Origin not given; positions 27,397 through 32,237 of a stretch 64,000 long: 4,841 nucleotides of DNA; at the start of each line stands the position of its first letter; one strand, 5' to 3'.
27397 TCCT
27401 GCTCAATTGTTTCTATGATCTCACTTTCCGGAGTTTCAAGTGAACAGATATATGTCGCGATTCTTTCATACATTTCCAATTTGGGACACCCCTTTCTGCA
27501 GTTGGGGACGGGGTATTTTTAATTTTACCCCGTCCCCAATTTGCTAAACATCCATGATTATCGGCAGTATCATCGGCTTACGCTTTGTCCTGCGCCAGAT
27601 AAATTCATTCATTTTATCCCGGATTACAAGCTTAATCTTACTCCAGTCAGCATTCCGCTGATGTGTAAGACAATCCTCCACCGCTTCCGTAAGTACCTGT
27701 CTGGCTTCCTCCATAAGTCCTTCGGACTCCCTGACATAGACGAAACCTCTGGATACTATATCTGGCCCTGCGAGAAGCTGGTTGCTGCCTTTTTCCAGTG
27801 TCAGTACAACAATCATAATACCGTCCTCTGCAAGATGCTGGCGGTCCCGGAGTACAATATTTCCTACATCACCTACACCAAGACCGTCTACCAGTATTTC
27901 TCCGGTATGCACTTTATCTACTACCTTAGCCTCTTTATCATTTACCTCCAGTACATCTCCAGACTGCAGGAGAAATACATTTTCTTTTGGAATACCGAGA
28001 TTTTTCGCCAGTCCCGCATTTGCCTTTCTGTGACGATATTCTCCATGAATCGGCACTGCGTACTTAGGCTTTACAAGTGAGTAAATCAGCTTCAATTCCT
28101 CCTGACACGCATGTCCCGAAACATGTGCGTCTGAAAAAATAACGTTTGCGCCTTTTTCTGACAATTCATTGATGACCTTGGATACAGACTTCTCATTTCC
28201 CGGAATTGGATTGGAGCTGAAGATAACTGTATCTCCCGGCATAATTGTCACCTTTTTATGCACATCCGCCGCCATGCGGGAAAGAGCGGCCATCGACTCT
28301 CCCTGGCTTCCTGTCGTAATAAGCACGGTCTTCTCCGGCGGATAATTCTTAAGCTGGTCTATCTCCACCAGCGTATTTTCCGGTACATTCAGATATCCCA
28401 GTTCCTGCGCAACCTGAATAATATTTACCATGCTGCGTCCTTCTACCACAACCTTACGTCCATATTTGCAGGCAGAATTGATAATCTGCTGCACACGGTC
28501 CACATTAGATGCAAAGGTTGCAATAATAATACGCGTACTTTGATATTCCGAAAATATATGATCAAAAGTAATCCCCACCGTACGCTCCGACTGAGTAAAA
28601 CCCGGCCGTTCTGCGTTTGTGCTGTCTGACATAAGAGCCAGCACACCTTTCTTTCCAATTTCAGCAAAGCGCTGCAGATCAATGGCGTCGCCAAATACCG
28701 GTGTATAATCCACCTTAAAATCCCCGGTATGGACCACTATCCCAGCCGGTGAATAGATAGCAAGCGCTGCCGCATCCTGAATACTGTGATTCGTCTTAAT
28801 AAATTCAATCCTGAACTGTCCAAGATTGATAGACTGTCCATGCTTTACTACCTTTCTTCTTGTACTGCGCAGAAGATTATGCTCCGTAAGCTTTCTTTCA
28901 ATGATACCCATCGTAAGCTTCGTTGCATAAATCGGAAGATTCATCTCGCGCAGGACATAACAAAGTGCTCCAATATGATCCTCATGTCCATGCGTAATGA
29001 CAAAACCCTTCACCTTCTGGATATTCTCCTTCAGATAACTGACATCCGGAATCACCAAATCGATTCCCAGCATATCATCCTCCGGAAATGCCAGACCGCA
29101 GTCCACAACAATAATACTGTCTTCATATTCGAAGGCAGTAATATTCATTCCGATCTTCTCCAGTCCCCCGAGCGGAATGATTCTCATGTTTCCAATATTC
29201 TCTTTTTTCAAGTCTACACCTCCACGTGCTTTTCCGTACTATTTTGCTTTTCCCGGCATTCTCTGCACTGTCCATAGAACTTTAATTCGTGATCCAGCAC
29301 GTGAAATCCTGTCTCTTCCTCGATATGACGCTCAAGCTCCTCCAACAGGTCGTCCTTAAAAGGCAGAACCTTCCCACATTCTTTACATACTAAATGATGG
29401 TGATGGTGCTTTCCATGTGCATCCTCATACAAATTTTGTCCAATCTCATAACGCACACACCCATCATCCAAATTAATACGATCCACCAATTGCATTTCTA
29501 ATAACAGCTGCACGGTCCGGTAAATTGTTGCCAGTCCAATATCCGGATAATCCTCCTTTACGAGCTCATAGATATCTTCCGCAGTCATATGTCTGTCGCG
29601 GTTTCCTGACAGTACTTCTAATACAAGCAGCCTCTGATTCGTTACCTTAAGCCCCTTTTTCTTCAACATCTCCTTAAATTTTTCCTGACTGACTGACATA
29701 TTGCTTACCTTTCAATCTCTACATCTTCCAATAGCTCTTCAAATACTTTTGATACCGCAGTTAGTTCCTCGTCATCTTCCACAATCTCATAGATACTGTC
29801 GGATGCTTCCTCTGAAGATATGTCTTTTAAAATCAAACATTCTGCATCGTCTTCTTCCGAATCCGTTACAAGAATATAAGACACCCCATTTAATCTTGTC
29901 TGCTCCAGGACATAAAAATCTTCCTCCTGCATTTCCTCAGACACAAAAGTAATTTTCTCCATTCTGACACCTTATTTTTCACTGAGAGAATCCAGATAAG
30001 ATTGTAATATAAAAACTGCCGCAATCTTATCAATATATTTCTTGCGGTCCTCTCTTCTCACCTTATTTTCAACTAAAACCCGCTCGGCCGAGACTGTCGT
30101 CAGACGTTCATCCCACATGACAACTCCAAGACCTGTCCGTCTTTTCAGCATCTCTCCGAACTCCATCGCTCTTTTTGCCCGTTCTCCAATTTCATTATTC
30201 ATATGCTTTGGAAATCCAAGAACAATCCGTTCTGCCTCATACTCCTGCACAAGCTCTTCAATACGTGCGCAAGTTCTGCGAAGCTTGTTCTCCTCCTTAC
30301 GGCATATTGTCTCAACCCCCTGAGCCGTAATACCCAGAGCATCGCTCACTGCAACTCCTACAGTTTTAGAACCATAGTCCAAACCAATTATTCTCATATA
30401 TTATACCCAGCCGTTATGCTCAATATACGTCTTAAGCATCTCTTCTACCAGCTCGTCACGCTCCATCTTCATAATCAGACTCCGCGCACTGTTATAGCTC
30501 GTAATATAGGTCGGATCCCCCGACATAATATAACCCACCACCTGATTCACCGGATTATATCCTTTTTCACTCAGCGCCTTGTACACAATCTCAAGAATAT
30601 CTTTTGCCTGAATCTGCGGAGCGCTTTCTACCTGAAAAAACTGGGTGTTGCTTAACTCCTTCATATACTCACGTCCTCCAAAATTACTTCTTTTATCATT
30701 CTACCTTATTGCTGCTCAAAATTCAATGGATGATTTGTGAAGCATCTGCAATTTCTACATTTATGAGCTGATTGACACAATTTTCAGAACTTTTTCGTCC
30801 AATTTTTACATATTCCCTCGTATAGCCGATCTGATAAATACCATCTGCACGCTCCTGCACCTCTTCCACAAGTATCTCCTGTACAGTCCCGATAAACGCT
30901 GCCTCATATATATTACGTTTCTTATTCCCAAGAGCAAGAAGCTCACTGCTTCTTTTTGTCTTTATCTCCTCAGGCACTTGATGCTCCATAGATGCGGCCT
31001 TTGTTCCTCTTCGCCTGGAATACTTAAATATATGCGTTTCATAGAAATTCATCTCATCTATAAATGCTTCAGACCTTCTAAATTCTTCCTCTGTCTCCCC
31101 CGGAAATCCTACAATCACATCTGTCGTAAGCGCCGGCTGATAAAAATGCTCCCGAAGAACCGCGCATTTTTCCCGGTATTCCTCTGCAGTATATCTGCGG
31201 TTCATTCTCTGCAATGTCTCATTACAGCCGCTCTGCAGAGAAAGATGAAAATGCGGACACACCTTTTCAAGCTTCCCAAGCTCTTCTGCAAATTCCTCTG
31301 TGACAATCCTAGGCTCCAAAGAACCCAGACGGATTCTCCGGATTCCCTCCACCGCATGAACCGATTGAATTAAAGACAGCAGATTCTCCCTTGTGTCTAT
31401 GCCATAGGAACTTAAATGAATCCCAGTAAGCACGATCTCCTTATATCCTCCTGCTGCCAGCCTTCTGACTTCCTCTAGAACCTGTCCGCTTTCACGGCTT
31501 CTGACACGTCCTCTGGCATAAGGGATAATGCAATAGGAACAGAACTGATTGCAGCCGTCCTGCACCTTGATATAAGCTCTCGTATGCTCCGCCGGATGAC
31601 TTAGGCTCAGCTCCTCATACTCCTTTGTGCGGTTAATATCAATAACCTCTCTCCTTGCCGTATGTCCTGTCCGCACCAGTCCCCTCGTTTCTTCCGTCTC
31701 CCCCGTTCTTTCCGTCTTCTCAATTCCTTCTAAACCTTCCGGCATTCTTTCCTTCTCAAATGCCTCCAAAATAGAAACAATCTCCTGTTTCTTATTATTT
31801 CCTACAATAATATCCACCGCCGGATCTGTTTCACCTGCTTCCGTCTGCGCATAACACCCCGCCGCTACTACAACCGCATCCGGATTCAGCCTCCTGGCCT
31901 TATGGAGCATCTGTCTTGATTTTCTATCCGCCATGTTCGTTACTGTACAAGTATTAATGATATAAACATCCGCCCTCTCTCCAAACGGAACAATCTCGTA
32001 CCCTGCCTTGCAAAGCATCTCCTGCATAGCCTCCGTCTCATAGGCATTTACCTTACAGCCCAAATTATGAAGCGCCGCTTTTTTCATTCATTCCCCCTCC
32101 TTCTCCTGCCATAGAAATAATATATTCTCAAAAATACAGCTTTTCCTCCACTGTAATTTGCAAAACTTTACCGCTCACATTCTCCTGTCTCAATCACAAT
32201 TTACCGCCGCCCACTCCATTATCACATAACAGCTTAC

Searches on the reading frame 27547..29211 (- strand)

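Call 57: search_protein_families(library=pfam, proteins=[window:27547-29211:-], max_evalue=0.001)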
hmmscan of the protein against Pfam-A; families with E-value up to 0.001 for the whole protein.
window:27547-29211:- (555 aa): 5 families
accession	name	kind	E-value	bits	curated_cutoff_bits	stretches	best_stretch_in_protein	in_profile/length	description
PF22505.1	RNase_J_b_CASP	-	1e-54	184.1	27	1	226-350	2-126/126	Ribonuclease J, beta-CASP domain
PF17770.6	RNase_J_C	-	2.7e-34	118.6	23.8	1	453-555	1-102/102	Ribonuclease J C-terminal domain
PF07521.17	RMMBL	-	1.2e-10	41.6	21.6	1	363-407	13-58/63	Zn-dependent metallo-hydrolase RNA specificity domain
PF12706.13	Lactamase_B_2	-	7.5e-10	39.2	27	1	34-166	3-144/200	Beta-lactamase superfamily domain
PF00753.33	Lactamase_B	-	5e-08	33.6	22.7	1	23-165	7-150/196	Metallo-beta-lactamase superfamily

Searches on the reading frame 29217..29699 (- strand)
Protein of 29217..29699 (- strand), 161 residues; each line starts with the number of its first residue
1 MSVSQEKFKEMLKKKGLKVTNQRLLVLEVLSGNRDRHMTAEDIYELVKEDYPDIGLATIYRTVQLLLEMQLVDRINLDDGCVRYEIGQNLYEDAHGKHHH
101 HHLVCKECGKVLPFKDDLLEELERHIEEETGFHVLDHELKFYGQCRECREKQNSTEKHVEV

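Call 57: search_protein_families(library=pfam, proteins=[window:29217-29699:-], max_evalue=0.001)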
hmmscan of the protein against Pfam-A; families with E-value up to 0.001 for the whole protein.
window:29217-29699:- (161 aa): 1 family
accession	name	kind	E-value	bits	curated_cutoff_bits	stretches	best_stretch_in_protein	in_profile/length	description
PF01475.25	FUR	-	5.9e-38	130.2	23.1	1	14-142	1-121/121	Ferric uptake regulator family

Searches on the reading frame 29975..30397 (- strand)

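Call 57: search_protein_families(library=pfam, proteins=[window:29975-30397:-], max_evalue=0.001)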
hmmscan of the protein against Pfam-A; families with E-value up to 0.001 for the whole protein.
window:29975-30397:- (141 aa): 1 family
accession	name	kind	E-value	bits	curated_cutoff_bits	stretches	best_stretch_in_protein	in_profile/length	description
PF03652.20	RuvX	-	4.3e-45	153.8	29.2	1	1-137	1-134/134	Holliday junction resolvase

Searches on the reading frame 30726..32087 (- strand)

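Call 57: search_protein_families(library=pfam, proteins=[window:30726-32087:-], max_evalue=0.001)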
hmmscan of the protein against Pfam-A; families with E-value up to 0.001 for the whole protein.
window:30726-32087:- (454 aa): 2 families
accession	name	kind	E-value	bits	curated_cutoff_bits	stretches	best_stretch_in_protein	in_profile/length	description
PF04055.27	Radical_SAM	-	4.2e-27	95.8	29.5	1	173-339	1-162/166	Radical SAM superfamily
PF00919.26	UPF0004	-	1.7e-26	92.5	27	1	3-96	1-98/98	Uncharacterized protein family UPF0004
